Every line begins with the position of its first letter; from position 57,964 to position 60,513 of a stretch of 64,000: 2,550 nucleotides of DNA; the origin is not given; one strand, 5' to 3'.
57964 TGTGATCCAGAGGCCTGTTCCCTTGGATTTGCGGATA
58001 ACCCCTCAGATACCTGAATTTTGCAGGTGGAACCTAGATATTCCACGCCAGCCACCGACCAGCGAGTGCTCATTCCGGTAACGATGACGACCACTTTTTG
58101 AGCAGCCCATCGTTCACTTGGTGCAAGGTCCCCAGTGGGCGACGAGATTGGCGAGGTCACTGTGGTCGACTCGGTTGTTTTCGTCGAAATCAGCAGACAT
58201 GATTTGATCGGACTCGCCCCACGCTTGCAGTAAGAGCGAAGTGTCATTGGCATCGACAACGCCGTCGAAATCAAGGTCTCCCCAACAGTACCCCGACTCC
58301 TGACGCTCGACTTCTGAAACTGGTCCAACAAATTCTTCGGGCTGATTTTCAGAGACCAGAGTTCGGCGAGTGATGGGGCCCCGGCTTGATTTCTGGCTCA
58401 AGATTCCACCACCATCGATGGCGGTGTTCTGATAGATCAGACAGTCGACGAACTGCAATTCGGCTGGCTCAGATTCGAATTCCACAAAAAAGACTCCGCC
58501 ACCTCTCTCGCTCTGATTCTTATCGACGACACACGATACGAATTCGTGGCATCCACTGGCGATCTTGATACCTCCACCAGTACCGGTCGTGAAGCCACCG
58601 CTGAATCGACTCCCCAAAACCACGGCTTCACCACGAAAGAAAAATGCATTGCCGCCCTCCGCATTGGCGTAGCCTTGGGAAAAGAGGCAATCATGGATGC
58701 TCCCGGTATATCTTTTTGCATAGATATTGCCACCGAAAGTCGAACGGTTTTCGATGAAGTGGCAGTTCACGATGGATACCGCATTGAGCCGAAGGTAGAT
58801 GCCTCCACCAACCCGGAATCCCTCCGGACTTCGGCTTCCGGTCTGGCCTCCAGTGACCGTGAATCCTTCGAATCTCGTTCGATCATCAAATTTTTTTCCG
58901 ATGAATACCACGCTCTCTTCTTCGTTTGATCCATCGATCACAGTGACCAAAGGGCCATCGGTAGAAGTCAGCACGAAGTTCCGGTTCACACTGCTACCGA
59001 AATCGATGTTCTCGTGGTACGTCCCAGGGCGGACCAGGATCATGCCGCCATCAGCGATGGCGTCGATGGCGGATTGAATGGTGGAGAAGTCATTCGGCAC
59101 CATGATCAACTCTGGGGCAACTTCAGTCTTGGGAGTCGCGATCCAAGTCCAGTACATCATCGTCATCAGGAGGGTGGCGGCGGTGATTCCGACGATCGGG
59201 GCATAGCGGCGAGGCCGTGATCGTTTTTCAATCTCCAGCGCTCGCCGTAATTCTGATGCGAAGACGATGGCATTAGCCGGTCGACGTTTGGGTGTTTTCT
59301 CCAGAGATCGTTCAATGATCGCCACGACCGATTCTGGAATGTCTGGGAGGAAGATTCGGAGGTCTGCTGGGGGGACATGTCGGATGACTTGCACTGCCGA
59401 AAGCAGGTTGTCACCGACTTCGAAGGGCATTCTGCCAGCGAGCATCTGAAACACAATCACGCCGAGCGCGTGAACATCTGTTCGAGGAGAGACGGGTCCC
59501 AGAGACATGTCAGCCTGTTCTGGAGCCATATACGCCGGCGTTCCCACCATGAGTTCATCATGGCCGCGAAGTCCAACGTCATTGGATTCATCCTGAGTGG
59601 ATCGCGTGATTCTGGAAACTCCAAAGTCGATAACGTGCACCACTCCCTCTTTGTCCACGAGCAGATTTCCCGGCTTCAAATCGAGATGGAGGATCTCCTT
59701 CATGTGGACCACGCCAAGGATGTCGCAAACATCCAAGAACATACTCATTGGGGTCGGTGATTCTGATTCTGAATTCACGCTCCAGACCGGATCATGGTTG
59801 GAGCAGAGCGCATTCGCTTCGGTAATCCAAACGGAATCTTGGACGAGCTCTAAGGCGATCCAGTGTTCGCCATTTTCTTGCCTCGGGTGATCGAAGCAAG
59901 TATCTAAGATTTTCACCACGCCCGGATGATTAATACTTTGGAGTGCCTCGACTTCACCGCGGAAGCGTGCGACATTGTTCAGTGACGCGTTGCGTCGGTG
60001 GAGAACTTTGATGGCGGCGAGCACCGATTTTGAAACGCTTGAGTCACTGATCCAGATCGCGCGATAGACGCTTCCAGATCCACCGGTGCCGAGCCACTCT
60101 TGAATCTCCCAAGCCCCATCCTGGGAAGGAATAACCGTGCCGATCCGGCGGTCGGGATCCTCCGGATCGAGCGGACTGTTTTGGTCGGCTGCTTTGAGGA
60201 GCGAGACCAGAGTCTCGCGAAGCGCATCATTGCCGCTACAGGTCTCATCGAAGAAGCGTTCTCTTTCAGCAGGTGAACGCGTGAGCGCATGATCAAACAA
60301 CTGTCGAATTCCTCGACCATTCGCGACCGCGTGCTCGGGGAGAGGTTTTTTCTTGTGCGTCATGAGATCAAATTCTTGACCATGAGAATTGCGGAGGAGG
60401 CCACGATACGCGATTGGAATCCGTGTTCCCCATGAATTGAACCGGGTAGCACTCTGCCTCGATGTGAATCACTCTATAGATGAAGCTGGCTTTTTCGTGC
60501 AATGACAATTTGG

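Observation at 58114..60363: Ser/Thr kinase whose extracellular sensor is a beta-helix + dockerin cassette shared with the neighbouring protease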

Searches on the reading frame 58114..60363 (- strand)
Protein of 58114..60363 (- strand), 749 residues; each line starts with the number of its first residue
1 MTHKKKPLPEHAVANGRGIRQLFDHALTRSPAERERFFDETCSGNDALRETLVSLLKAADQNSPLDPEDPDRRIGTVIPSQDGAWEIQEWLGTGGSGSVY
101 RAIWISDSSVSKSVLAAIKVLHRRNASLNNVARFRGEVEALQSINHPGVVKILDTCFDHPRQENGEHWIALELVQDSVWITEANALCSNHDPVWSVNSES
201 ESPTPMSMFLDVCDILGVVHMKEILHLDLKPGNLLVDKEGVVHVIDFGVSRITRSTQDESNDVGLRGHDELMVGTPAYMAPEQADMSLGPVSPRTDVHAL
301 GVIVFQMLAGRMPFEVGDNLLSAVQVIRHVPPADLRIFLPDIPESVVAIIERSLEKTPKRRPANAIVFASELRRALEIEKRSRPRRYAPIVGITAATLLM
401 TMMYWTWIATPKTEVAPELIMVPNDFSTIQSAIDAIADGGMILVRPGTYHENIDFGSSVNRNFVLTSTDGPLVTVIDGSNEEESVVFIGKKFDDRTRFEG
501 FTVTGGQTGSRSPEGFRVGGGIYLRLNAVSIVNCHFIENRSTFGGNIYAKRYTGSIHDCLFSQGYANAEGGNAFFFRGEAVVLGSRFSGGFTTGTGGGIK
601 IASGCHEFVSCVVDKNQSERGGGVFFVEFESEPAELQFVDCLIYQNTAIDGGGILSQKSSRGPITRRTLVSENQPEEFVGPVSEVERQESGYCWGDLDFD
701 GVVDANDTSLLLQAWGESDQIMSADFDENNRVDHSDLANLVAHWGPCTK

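Call 3: search_protein_families(library=pfam, proteins=[window:58114-60363:-], max_evalue=0.1)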
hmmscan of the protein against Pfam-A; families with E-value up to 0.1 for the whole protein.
window:58114-60363:- (749 aa): 6 families
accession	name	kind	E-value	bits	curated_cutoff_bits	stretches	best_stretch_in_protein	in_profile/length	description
PF00069.31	Pkinase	-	1.1e-34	120.5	31.7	1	86-363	2-253/263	Protein kinase domain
PF07714.23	PK_Tyr_Ser-Thr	-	2.2e-23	83.3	23.1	1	87-363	3-250/258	Protein tyrosine and serine/threonine kinase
PF00404.24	Dockerin_1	-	0.00011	22.8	22.9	1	695-740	2-52/57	Dockerin type I domain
PF03109.22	ABC1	-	0.0015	18.2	22.9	1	222-253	186-217/244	ABC1 atypical kinase-like domain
PF01636.29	APH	-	0.0055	16.9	23.2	1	224-252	170-199/239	Phosphotransferase enzyme family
PF12330.14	Haspin_kinase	-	0.012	15.2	25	1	206-256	208-258/364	Haspin like kinase domain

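Call 5: search_protein_families(library=ncbifam, proteins=[window:58114-60363:-], max_evalue=0.1)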
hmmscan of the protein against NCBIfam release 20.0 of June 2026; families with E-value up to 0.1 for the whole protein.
window:58114-60363:- (749 aa): 20 families
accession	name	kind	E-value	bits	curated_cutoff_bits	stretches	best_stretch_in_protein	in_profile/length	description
NF033483.0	PknB_PASTA_kin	equivalog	1.3e-44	153.2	450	1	84-385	8-278/563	Stk1 family PASTA domain-containing Ser/Thr kinase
NF047741.1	antiphage_MADS6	equivalog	4.8e-28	98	460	2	207-385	303-470/612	methylation-associated defense system protein kinase MAD6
NF009651.0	PRK13184.1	equivalog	8.8e-24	83.5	839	1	85-365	4-280/932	serine/threonine-protein kinase PknD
NF052427.1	StpK7MSMEG_1200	equivalog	1.1e-23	83.6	900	1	83-382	7-275/601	serine/threonine protein kinase StpK7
TIGR03903.1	TOMM_kin_cyc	equivalog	6.7e-20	70.6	705.75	1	117-377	7-248/1267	TOMM system kinase/cyclase fusion protein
NF038150.1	lanthi_synth_IV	equivalog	2.7e-18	65.7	650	1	83-386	189-467/851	class IV lanthionine synthetase LanL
NF033442.0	BREX_PglW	equivalog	3.6e-13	48.2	990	2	206-375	315-486/1391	BREX system serine/threonine kinase PglW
NF053615.1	SerThrKinAfsKStmc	equivalog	2.2e-12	46.5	1300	1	211-365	120-258/809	protein serine/threonine kinase AfsK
NF038151.1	lanthi_synth_III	equivalog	1.1e-08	34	575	1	83-312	220-427/833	class III lanthionine synthetase LanKC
NF043056.1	T4SS_LegK1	equivalog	4.9e-07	28.7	550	1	219-304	205-280/516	Dot/Icm T4SS effector kinase LegK1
TIGR03724.2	arch_bud32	equivalog_domain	5.2e-07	29.4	125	1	207-264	89-145/193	KEOPS complex kinase/ATPase Bud32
NF011463.0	PRK14879.1-4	equivalog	6.3e-05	22.5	188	1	207-265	118-175/237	Kae1-associated kinase Bud32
NF011460.0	PRK14879.1-1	equivalog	7.3e-05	22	199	1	206-263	112-170/232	Kae1-associated kinase Bud32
NF007174.0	PRK09605.1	equivalog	0.00017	20.2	447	1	209-263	433-486/535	bifunctional N(6)-L-threonylcarbamoyladenine synthase/serine/threonine protein kinase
NF002475.0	PRK01723.1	equivalog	0.0009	18.3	142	1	206-255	146-195/241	3-deoxy-D-manno-octulosonic acid kinase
NF041540.1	dockerin_GC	domain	0.084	13.3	29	0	696-744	4-63/67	GC-type dockerin domain-anchored protein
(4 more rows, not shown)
